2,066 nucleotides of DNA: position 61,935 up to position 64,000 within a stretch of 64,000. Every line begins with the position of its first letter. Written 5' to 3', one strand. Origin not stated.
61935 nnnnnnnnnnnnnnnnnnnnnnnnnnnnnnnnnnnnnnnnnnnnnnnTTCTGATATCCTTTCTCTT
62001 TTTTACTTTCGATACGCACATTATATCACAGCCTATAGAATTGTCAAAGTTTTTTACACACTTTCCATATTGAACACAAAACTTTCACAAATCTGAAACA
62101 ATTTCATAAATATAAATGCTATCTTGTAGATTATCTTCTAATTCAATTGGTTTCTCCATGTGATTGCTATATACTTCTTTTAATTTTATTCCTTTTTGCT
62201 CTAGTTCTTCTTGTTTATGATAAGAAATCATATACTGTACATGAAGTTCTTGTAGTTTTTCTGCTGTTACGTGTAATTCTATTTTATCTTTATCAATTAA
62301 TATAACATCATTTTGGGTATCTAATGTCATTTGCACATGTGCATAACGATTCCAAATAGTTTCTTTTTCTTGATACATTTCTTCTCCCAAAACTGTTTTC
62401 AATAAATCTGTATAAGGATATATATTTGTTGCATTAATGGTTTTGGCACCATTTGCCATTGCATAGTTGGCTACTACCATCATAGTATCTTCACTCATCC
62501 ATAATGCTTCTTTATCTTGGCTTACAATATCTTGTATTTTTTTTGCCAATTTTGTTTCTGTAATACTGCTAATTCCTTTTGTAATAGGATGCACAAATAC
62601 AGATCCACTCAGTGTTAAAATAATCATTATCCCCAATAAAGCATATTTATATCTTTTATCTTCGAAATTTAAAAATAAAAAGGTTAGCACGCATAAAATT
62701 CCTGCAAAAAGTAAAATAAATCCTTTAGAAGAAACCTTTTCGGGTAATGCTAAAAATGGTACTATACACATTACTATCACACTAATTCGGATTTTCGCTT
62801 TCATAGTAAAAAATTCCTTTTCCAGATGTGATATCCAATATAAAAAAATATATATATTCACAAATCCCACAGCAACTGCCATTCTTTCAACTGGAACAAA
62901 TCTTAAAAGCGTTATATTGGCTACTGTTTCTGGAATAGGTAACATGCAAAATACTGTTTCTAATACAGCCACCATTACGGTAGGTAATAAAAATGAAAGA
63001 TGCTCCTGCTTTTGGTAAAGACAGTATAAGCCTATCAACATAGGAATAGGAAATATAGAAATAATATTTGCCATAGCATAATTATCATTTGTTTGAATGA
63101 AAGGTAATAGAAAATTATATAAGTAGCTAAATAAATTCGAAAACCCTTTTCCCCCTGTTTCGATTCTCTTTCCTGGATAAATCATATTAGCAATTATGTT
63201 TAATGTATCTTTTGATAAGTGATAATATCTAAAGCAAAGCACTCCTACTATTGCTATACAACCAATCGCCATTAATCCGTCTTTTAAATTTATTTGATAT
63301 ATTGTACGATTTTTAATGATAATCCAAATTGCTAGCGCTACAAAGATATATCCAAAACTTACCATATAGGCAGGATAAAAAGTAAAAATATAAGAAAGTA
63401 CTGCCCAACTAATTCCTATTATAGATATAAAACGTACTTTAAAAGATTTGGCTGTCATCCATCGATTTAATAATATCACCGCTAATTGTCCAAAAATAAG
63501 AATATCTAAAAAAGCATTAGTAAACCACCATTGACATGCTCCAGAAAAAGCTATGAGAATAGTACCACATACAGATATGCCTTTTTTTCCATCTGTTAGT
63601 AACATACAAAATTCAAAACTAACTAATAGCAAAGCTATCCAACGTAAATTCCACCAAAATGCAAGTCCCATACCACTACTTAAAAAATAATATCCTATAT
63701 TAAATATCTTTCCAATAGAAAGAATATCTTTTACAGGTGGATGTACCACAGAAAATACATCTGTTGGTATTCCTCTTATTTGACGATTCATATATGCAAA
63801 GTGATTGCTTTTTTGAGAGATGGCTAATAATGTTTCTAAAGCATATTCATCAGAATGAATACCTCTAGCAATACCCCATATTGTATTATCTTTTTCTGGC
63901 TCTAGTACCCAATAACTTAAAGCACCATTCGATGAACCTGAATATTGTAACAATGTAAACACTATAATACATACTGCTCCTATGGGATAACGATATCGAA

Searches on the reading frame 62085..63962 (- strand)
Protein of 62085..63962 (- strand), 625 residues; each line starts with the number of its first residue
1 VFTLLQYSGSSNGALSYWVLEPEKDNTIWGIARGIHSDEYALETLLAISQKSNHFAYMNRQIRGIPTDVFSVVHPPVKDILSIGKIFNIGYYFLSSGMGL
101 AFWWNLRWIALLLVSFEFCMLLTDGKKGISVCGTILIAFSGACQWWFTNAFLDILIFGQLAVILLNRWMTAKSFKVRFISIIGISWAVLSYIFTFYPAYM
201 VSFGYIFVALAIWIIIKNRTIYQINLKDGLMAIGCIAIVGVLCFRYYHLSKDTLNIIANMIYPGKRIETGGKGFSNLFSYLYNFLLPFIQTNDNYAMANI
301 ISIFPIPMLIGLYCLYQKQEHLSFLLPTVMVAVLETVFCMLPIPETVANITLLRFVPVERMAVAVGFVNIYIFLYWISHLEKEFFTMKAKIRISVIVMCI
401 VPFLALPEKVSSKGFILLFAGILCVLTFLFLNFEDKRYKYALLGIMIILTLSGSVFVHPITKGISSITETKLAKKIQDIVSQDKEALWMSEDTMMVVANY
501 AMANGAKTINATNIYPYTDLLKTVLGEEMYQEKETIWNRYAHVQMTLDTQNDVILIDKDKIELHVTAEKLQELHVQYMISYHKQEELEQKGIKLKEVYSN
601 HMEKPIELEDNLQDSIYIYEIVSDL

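Call 5: search_protein_families(library=pfam, proteins=[window:62085-63962:-], max_evalue=0.00001)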
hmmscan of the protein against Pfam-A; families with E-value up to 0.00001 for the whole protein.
window:62085-63962:- (625 aa): 2 families
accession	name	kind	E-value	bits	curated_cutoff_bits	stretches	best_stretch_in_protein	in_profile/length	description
PF24677.1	DUF7657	-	2.5e-84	283.8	26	1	2-378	14-400/401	Domain of unknown function (DUF7657)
PF24672.1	DUF7654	-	2.5e-29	102.2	27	1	466-600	1-132/145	Domain of unknown function (DUF7654)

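Call 50: search_protein_families(library=ncbifam, proteins=[window:62085-63962:-], max_evalue=0.001)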
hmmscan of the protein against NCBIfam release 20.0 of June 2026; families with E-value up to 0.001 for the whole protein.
window:62085-63962:- (625 aa): 0 families
